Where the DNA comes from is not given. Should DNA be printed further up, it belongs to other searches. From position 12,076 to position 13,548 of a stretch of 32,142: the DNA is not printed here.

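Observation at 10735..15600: Re-wired Box-like CoA-thioester epoxidase cluster: short BoxB-like diiron protein, half-length BoxC-like crotonase, non-BoxA flavoprotein, orphan, 3-hydroxyacyl-CoA dehydrogenase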

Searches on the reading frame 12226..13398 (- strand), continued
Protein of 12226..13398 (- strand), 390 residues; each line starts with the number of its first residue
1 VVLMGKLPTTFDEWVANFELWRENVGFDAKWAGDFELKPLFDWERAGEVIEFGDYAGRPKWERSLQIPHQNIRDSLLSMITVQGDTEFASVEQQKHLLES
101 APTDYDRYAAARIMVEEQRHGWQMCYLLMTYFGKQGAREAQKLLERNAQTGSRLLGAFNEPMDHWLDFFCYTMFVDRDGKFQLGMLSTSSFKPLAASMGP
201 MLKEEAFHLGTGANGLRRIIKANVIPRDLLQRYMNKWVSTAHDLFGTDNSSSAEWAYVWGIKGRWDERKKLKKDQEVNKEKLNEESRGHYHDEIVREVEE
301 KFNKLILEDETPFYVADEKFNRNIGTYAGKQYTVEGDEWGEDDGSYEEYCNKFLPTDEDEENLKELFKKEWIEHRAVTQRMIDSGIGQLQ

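Call 72: search_protein_families(library=ncbifam, proteins=[L066:12372-12875:+, L066:15430-16491:+, L066:17086-17928:+, L066:5990-7066:+, L087:11100-11888:+, L087:11885-12838:+, L049:11113-11790:+, L057:11119-11976:+, L057:5403-7259:+], max_evalue=1e-10)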
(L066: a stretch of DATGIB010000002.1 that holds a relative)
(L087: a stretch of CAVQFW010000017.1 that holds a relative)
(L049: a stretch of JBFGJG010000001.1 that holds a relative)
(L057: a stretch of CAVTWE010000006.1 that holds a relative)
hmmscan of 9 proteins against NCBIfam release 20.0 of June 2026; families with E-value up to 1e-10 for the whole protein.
L066:12372-12875:+ (167 aa): 11 families
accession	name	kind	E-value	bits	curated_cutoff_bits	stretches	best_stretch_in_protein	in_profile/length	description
NF041020.1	glyceraldDH_gamma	equivalog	6.9e-53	178.6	290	1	8-155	12-159/164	glyceraldehyde dehydrogenase subunit gamma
TIGR03193.1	4hydroxCoAred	equivalog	4.1e-52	176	257.8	1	8-154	1-147/148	4-hydroxybenzoyl-CoA reductase subunit gamma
NF043084.2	XdhC_XDHase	equivalog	2.8e-48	163.2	217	1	8-154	2-149/151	xanthine dehydrogenase subunit XdhC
TIGR03198.1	pucE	equivalog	4.4e-47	159.3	254.3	1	7-153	2-147/151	xanthine dehydrogenase subunit E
NF045668.1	pterin_aldehy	equivalog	6.2e-47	160.2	1100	1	10-156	4-153/905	molybdopterin-dependent aldehyde oxidoreductase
TIGR03311.1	Se_dep_XDH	equivalog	1.6e-41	142.3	830.45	1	10-162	2-151/848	selenium-dependent xanthine dehydrogenase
NF007387.0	PRK09908.1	equivalog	2.4e-39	134.3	212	1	8-152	8-153/159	xanthine dehydrogenase iron sulfur-binding subunit XdhC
TIGR02963.1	xanthine_xdhA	equivalog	3.8e-37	128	467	1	19-159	12-162/468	xanthine dehydrogenase small subunit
NF008514.0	PRK11433.1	equivalog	6.7e-35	120.6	322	1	9-121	53-165/218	aldehyde dehydrogenase iron-sulfur subunit PaoA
TIGR02969.1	mam_aldehyde_ox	subfamily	1.9e-27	95.2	1912.3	1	12-154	6-160/1330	aldehyde oxidase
TIGR03313.1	Se_sel_red_Mo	hypoth_equivalog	4.9e-16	57.6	1101.9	1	13-160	3-150/951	molybdopterin-dependent oxidoreductase Mo/Fe-S-binding subunit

L066:15430-16491:+ (353 aa): 6 families
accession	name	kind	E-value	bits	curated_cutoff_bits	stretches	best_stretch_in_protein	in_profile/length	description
TIGR03195.1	4hydrxCoA_B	equivalog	7.1e-98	327.7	404.55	1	28-346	2-316/321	4-hydroxybenzoyl-CoA reductase subunit beta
NF041019.1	glyceraldDH_beta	equivalog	1.3e-56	191.9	350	2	177-347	112-278/280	glyceraldehyde dehydrogenase subunit beta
NF043083.1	XdhB_XDHase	equivalog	1.9e-55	188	310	2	33-143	7-116/289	xanthine dehydrogenase subunit XdhB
NF007427.0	PRK09971.1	equivalog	1.9e-52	178.3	287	2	33-143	7-116/292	xanthine dehydrogenase FAD-binding subunit XdhB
TIGR02963.1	xanthine_xdhA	equivalog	4.9e-32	111.2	467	2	31-143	193-301/468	xanthine dehydrogenase small subunit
TIGR03199.1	pucC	equivalog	3e-24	85.8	306.05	1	36-144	1-108/264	xanthine dehydrogenase subunit C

L066:17086-17928:+ (280 aa): 0 families

L066:5990-7066:+ (358 aa): 7 families
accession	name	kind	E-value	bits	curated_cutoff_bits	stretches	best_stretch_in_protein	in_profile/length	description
TIGR00674.1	dapA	equivalog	4.4e-48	163.6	206.15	1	7-180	3-174/286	4-hydroxy-tetrahydrodipicolinate synthase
TIGR02313.1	HpaI-NOT-DapA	exception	2.3e-35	121.8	396.7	1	3-177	1-175/294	2,4-dihydroxyhept-2-ene-1,7-dioic acid aldolase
NF003164.0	PRK04147.1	equivalog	5.5e-34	117.8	281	1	3-174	4-177/294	N-acetylneuraminate lyase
NF040954.1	Arch_KDGaldase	equivalog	1.1e-26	93.9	390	1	6-171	3-161/288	bifunctional 2-dehydro-3-deoxy-phosphogluconate/2-dehydro-3-deoxy-6-phosphogalactonate aldolase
NF002958.0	PRK03620.1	subfamily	2.6e-26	92.2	278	1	4-178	12-180/307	5-dehydro-4-deoxyglucarate dehydratase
TIGR00683.1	nanA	equivalog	2.7e-26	92.6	382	1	3-176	1-173/293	N-acetylneuraminate lyase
TIGR03249.1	KdgD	equivalog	8.1e-15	54.7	373.95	1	4-176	10-177/299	5-dehydro-4-deoxyglucarate dehydratase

L087:11100-11888:+ (262 aa): 1 family
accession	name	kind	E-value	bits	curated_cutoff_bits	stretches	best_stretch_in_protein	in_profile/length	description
TIGR02428.1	pcaJ_scoB_fam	subfamily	8.8e-12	44.9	243.55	0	19-157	5-144/207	3-oxoacid CoA-transferase subunit B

L087:11885-12838:+ (317 aa): 1 family
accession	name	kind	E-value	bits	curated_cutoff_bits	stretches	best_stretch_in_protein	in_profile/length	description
TIGR02429.1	pcaI_scoA_fam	subfamily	6.1e-12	45.3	128.5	1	18-239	6-218/222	3-oxoacid CoA-transferase subunit A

L049:11113-11790:+ (225 aa): 1 family
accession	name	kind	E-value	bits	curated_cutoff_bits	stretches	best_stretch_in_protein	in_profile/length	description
NF006989.0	PRK09454.1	equivalog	2.7e-22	79.4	264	1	4-218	12-244/251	glycerophosphodiester phosphodiesterase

L057:11119-11976:+ (285 aa): 69 families (the best 25 are shown)
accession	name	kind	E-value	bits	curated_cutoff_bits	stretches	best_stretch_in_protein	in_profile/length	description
NF005803.0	PRK07658.1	equivalog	2.5e-61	207.3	313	1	27-285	4-257/257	enoyl-CoA hydratase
NF006566.0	PRK09076.1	subfamily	3.8e-57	193.8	286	1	26-284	6-259/260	enoyl-CoA hydratase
NF006007.0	PRK08138.1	subfamily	9.2e-57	192.4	355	1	26-284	9-260/261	enoyl-CoA hydratase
NF004475.0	PRK05809.1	subfamily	5.1e-55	186.8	394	1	29-285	8-260/260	short-chain-enoyl-CoA hydratase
NF007239.0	PRK09674.1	equivalog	5.1e-51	173.6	371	1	33-284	12-256/257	2,3-dehydroadipyl-CoA hydratase PaaF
NF005802.0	PRK07657.1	equivalog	1.2e-49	169.2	363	1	31-283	10-258/260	enoyl-CoA hydratase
NF051848.1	EnCoAHydtEchA19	equivalog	1.7e-49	168.7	400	1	31-284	6-257/258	enoyl-CoA hydratase EchA19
NF004517.0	PRK05862.1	equivalog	3.2e-47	161.2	396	1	31-285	10-257/257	enoyl-CoA hydratase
NF042430.2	EnCoAhydt_DpgD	equivalog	4.5e-42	144.3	400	1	29-283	1-256/258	enoyl-CoA-hydratase DpgD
NF004781.0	PRK06127.1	subfamily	1.7e-40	139.3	291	1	27-284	13-268/269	enoyl-CoA hydratase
TIGR02280.1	PaaB1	equivalog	4.9e-40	137.7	345.15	1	41-284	15-255/256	2-(1,2-epoxy-1,2-dihydrophenyl)acetyl-CoA isomerase PaaG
NF008363.0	PRK11154.1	equivalog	2.4e-39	135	869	1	31-203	12-188/708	fatty acid oxidation complex subunit alpha FadJ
NF004634.0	PRK05980.1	equivalog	1.4e-38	132.8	375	1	46-282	25-260/263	crotonase/enoyl-CoA hydratase family protein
NF005864.0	PRK07799.1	equivalog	8.4e-38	130.1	316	1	31-285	14-266/266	crotonase/enoyl-CoA hydratase family protein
NF002936.2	PRK03580.1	equivalog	8.6e-38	130.2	500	1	31-284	9-260/261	crotonobetainyl-CoA hydratase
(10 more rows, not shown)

L057:5403-7259:+ (618 aa): 41 families (the best 25 are shown)
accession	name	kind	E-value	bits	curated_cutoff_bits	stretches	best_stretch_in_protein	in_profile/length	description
TIGR01804.1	BADH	equivalog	7.1e-150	499.5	668.6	1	144-602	11-467/467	betaine-aldehyde dehydrogenase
NF010000.0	PRK13473.1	subfamily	6.8e-145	483.3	615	1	143-605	14-471/475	aminobutyraldehyde dehydrogenase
TIGR02299.1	HpaE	equivalog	1.8e-140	468.8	638.35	1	144-613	14-483/488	5-carboxymethyl-2-hydroxymuconate semialdehyde dehydrogenase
NF009725.0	PRK13252.1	equivalog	2.6e-139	464.8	593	1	143-607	19-480/488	betaine-aldehyde dehydrogenase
NF045735.1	PaDhStyDPseudo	equivalog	5.7e-138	460.6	850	1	144-605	16-480/483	phenylacetaldehyde dehydrogenase StyD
NF045736.1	PaDhStyDRhodo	equivalog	3.5e-131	438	800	1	146-604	18-475/479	phenylacetaldehyde dehydrogenase StyD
TIGR03216.1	OH_muco_semi_DH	equivalog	1.1e-126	423.3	693.25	1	139-605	7-478/481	2-hydroxymuconic semialdehyde dehydrogenase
TIGR01780.1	SSADH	subfamily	1.3e-123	413.2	646.35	1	150-602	1-448/448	succinate-semialdehyde dehydrogenase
NF007352.0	PRK09847.1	equivalog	4.4e-120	401.5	850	1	144-604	33-489/495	aldehyde dehydrogenase PuuC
TIGR04284.1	aldehy_Rv0768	hypoth_equivalog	2.5e-116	389.5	775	1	144-605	13-477/480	aldehyde dehydrogenase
NF050026.1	AcaldDHExaC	equivalog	3.9e-116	388.6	900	1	145-609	30-496/503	acetaldehyde dehydrogenase ExaC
NF006916.0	PRK09407.1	equivalog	5.2e-115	385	521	1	135-605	23-491/526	succinic semialdehyde dehydrogenase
NF042993.1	AlphKGSA_gudD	equivalog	1.4e-112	376.9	770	1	147-605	20-479/481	alpha-ketoglutaric semialdehyde dehydrogenase GucD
NF008415.0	PRK11241.1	equivalog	1.6e-110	370.1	828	1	143-602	23-476/482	NADP-dependent succinate-semialdehyde dehydrogenase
TIGR03374.1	ABALDH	equivalog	2.9e-109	366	909.3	1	144-599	14-464/472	aminobutyraldehyde dehydrogenase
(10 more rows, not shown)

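Call 73: get_annotated_region(hit=H1, flank=9000)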
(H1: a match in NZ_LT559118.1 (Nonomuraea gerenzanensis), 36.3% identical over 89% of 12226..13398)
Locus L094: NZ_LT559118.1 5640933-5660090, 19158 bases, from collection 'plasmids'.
description: Nonomuraea gerenzanensis isolate nono1 plasmid I, complete sequence
organism: Nonomuraea gerenzanensis (NCBI taxid 93944)
taxonomy: Bacteria; Actinomycetota; Actinomycetes; Streptosporangiales; Streptosporangiaceae; Nonomuraea; Nonomuraea gerenzanensis
host: -; source: -; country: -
typing (MOB-suite, as given by PLSDB): non-mobilizable
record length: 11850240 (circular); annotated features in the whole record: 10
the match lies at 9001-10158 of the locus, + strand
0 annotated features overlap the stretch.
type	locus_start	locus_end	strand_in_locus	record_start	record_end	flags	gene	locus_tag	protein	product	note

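Call 76: search_solved_structures(query=L001:4016-4855:+, max_evalue=0.00001, show_alignments=0)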
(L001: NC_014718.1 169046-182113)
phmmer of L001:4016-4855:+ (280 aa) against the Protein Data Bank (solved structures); distinct sequences matched with E-value up to 0.00001: 64 (the best 60 are shown).
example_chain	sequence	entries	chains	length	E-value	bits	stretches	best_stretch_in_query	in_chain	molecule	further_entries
2w3p_A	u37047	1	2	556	1.6e-153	512.9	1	1-280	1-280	BENZOYL-COA-DIHYDRODIOL LYASE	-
2ppy_A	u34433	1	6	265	8.6e-23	84.3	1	51-237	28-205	Enoyl-CoA hydratase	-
5zqz_A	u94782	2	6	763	1e-17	67.6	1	58-223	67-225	Trifunctional enzyme subunit alpha, mitochondrial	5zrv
6dv2_G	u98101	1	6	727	1.1e-17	67.5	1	58-223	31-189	Trifunctional enzyme subunit alpha, mitochondrial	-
8bnu_C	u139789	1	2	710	3.5e-16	62.6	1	67-243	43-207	Fatty acid oxidation complex subunit alpha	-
8bnr_C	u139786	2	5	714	3.6e-16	62.6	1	67-243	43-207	Fatty acid oxidation complex subunit alpha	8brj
6ysv_A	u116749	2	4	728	3.7e-16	62.5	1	67-243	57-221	Fatty acid oxidation complex subunit alpha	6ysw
5zai_A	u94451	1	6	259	9.4e-16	61.2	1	51-239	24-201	3-hydroxypropionyl-coenzyme A dehydratase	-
9ula_A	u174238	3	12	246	7.7e-15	58.2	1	51-253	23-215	Enoyl-CoA hydratase/isomerase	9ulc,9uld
28bq_A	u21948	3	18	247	7.8e-15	58.2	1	51-253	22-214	Enoyl-CoA hydratase/isomerase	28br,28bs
7eum_C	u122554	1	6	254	8.4e-15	58.1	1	51-253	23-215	Enoyl-CoA hydratase/isomerase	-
6lvp_A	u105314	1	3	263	4.4e-14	55.7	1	47-225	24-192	Enoyl-CoA hydratase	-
3r9t_A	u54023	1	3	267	8e-14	54.9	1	53-236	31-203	EchA1_1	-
3r9s_A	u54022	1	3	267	8.1e-14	54.8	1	53-236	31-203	Carnitinyl-CoA dehydratase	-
3moy_A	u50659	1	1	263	3.8e-13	52.6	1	45-246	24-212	Probable enoyl-CoA hydratase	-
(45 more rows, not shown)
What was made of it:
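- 2ppy is the best non-BoxC PDB hit of the BoxC N-domain, at 84 bits against 68 for the next (call 76).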
